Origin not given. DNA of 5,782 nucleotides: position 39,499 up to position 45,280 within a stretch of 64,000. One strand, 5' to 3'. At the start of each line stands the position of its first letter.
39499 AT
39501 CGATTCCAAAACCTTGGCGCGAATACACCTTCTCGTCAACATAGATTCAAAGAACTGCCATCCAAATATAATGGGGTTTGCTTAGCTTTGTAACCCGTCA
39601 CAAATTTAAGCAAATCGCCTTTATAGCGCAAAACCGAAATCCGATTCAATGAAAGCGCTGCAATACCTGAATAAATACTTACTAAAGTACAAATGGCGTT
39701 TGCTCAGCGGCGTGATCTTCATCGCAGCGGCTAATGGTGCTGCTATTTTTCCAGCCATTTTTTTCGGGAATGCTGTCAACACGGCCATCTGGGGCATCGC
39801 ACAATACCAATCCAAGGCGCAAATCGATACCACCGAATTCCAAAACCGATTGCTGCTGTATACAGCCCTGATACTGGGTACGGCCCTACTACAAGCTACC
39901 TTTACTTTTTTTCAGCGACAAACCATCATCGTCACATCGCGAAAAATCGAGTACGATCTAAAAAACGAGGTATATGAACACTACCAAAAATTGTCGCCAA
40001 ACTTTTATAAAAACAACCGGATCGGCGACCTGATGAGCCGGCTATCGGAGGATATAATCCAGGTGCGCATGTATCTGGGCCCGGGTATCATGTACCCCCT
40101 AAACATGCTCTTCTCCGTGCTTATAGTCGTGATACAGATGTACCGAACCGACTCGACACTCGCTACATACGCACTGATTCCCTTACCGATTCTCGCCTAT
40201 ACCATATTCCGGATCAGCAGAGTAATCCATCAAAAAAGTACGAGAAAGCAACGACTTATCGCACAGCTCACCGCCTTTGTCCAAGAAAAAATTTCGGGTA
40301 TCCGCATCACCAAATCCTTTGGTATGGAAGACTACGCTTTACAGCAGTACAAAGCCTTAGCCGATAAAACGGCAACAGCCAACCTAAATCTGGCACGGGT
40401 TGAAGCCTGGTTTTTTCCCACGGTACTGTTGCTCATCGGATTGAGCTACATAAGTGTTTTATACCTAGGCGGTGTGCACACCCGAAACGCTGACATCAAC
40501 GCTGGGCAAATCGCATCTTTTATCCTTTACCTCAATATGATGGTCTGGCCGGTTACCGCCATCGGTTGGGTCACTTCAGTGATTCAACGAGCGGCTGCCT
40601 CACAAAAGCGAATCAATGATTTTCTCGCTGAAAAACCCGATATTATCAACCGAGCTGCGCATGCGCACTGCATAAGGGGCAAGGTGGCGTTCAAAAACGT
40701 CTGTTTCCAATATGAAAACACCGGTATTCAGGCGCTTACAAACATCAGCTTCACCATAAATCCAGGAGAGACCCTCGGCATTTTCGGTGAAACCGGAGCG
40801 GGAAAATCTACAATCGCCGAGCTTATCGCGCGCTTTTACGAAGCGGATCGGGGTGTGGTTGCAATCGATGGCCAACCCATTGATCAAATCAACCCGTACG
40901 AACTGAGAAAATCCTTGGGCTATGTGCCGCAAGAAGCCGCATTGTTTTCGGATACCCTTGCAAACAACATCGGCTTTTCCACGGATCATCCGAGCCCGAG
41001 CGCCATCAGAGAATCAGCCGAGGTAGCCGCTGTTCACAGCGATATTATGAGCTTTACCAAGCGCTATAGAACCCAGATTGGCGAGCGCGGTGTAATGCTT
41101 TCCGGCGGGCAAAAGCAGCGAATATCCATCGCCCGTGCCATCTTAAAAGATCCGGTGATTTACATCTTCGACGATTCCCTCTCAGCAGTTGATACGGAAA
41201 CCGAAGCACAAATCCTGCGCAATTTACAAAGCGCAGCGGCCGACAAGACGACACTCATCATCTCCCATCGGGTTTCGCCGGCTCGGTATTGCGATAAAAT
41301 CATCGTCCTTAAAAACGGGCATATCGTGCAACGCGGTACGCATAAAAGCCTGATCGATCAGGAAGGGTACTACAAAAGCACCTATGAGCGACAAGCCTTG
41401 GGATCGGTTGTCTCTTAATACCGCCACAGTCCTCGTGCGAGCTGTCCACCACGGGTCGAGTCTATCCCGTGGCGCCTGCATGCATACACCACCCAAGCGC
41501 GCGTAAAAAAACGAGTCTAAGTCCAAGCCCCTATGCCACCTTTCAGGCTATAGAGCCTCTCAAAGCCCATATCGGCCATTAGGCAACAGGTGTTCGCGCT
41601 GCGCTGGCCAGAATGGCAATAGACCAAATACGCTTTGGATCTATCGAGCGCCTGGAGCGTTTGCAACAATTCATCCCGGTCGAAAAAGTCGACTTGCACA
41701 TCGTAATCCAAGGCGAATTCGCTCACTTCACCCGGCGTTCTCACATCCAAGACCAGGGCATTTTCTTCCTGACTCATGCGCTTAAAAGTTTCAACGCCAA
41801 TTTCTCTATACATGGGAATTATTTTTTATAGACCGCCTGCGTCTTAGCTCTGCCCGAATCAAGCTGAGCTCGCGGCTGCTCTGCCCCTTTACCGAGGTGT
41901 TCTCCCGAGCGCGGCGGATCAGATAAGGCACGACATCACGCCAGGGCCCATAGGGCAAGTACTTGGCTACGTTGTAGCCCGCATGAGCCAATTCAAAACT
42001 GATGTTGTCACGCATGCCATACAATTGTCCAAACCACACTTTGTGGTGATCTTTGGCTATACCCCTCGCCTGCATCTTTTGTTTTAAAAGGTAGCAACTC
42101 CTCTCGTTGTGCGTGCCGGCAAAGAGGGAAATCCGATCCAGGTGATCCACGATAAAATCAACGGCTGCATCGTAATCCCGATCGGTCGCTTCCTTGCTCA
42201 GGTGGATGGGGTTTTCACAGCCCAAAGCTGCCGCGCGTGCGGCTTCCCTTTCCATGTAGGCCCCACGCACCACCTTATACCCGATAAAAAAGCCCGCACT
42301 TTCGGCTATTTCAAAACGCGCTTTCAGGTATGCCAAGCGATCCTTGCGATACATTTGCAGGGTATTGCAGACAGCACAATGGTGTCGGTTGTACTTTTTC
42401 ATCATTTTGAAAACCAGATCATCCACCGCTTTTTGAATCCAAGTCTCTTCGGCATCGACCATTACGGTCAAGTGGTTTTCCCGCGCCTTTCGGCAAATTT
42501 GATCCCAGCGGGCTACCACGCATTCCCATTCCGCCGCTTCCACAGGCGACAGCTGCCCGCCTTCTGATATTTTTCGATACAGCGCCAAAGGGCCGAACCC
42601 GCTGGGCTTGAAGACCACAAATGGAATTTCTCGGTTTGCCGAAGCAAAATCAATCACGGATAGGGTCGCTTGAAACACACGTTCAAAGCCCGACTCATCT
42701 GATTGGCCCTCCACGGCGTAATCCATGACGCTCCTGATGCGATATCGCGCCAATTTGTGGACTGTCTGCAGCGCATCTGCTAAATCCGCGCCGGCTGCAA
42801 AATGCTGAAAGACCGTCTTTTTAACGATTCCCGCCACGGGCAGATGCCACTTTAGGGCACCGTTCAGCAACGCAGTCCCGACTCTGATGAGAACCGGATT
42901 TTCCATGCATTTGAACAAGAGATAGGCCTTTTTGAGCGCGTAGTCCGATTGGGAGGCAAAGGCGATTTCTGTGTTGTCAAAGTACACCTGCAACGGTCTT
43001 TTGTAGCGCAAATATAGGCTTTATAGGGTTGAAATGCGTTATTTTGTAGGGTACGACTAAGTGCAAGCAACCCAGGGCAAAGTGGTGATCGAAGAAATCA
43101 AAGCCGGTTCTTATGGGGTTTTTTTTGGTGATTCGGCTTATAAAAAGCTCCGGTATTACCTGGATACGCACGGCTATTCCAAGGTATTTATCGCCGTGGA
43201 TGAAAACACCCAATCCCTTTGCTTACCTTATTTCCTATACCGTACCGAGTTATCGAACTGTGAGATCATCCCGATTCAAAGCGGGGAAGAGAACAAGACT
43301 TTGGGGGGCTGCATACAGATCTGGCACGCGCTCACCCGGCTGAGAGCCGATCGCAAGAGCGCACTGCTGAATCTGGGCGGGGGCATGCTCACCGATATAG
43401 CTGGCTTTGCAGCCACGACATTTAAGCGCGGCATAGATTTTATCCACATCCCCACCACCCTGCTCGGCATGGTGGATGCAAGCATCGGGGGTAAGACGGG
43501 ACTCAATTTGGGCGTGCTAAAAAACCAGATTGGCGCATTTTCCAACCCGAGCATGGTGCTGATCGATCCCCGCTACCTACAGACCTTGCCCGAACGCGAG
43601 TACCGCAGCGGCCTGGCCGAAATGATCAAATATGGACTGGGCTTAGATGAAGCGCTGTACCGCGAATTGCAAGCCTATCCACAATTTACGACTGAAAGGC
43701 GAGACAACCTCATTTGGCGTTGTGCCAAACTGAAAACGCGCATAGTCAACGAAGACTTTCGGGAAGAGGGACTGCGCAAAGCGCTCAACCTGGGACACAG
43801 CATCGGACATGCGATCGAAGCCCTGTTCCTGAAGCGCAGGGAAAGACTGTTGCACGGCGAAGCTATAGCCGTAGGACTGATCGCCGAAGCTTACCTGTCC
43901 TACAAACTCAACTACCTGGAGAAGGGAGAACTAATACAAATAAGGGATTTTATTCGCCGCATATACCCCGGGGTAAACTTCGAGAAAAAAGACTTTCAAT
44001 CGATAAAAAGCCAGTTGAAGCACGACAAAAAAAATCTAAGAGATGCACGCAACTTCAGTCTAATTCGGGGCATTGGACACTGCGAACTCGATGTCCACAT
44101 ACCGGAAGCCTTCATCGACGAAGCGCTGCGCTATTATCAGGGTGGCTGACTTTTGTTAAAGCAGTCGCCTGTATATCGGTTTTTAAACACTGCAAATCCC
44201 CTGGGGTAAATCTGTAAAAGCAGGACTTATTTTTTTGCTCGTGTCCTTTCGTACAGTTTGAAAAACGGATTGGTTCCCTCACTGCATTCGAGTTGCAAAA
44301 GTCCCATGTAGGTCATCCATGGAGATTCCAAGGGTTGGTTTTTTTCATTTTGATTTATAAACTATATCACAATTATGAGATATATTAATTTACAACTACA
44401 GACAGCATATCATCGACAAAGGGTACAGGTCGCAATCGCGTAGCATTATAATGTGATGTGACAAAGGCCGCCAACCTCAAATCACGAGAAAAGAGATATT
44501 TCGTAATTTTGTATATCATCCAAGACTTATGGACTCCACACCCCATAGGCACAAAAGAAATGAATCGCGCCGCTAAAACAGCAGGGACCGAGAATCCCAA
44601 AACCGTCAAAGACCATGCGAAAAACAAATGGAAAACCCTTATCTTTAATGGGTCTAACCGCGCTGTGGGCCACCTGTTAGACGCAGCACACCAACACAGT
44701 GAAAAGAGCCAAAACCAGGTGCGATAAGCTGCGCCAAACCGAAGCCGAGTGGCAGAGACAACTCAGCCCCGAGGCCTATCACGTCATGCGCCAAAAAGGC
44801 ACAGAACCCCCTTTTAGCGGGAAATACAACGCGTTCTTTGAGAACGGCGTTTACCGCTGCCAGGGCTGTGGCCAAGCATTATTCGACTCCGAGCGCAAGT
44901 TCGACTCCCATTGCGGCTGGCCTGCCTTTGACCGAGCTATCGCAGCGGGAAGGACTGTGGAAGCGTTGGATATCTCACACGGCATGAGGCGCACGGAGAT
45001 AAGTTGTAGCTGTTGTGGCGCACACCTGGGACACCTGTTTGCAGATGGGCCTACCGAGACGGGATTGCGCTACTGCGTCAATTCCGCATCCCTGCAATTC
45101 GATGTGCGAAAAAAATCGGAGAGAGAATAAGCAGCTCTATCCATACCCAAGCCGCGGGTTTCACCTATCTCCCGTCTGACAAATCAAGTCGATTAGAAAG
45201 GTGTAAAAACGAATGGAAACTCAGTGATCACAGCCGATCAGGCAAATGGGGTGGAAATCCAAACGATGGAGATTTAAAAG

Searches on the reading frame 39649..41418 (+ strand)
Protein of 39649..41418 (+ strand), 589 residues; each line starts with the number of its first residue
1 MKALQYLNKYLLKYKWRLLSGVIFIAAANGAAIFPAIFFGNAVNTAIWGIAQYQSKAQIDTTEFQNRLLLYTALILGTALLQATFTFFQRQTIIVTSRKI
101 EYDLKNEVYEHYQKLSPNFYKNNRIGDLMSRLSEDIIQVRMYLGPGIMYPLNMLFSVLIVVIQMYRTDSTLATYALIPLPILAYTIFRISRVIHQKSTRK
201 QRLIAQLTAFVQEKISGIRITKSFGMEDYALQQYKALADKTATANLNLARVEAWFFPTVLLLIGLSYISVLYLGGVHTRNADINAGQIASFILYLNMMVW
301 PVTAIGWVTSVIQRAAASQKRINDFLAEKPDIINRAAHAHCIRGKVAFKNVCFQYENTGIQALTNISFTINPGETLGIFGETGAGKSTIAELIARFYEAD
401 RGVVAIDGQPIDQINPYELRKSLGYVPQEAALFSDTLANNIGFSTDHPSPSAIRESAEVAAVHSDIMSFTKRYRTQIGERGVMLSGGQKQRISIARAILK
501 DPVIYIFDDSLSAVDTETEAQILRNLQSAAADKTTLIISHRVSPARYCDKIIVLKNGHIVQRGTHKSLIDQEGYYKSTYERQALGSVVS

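Call 70: search_protein_families(library=pfam, proteins=[window:39649-41418:+], max_evalue=0.0001)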
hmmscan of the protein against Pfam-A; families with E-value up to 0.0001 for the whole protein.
window:39649-41418:+ (589 aa): 2 families
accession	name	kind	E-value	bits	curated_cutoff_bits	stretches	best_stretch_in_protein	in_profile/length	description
PF00664.28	ABC_membrane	-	3.3e-34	119.3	28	1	21-302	4-274/274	ABC transporter transmembrane region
PF00005.33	ABC_tran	-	2.6e-30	106.3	25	1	363-510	1-135/137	ABC transporter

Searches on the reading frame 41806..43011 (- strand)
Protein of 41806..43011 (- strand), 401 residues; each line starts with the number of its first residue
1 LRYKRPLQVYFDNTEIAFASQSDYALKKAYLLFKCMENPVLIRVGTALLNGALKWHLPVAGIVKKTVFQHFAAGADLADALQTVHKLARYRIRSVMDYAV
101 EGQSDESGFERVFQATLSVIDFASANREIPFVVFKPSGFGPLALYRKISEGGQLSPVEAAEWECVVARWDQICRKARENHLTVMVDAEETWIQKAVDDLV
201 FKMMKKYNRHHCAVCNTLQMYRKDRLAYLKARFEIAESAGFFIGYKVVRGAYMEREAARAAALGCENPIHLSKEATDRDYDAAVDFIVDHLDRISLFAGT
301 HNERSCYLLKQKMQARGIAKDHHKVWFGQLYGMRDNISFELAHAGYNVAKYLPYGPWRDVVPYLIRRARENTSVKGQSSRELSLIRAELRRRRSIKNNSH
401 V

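Call 70: search_protein_families(library=pfam, proteins=[window:41806-43011:-], max_evalue=0.0001)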
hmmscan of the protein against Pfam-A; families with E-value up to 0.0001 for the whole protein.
window:41806-43011:- (401 aa): 1 family
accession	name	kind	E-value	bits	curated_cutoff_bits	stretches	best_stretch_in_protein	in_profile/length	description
PF01619.24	Pro_dh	-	3.1e-74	250.5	27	1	80-379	1-277/278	Proline dehydrogenase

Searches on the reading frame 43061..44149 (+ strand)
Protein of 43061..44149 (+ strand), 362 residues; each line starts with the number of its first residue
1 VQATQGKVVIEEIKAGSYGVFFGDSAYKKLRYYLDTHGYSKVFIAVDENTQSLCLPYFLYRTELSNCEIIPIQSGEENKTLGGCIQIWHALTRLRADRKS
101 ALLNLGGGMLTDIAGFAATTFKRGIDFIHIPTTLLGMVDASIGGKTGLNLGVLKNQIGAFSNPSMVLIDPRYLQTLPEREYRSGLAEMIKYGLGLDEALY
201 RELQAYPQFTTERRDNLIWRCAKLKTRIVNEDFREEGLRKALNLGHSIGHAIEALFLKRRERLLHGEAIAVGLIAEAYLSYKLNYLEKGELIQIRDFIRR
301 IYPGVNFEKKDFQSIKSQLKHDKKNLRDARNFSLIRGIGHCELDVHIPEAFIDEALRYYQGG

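Call 70: search_protein_families(library=pfam, proteins=[window:43061-44149:+], max_evalue=0.0001)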
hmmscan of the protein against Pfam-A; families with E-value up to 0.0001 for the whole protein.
window:43061-44149:+ (362 aa): 4 families
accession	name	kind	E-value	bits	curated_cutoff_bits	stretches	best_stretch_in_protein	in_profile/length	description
PF01761.26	DHQ_synthase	-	6e-42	142.4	24.2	1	70-182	2-114/115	3-dehydroquinate synthase N-terminal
PF24621.2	DHQS_C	-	7.4e-34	117.2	27.6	1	184-325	1-144/144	3-dehydroquinate synthase C-terminal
PF13685.12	Fe-ADH_2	-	5.8e-05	23.6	28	1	23-134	3-108/149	Iron-containing alcohol dehydrogenase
PF00465.25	Fe-ADH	-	6.6e-05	23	31.3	0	20-134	4-131/168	Iron-containing alcohol dehydrogenase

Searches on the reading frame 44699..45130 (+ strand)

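Call 71: search_protein_families(library=pfam, proteins=[window:44699-45130:+], max_evalue=0.0001)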
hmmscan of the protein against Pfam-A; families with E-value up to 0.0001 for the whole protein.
window:44699-45130:+ (143 aa): 1 family
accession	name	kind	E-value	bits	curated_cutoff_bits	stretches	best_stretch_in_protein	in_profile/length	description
PF01641.26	SelR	-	4.5e-48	162.4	24.9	1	22-135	1-115/116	SelR domain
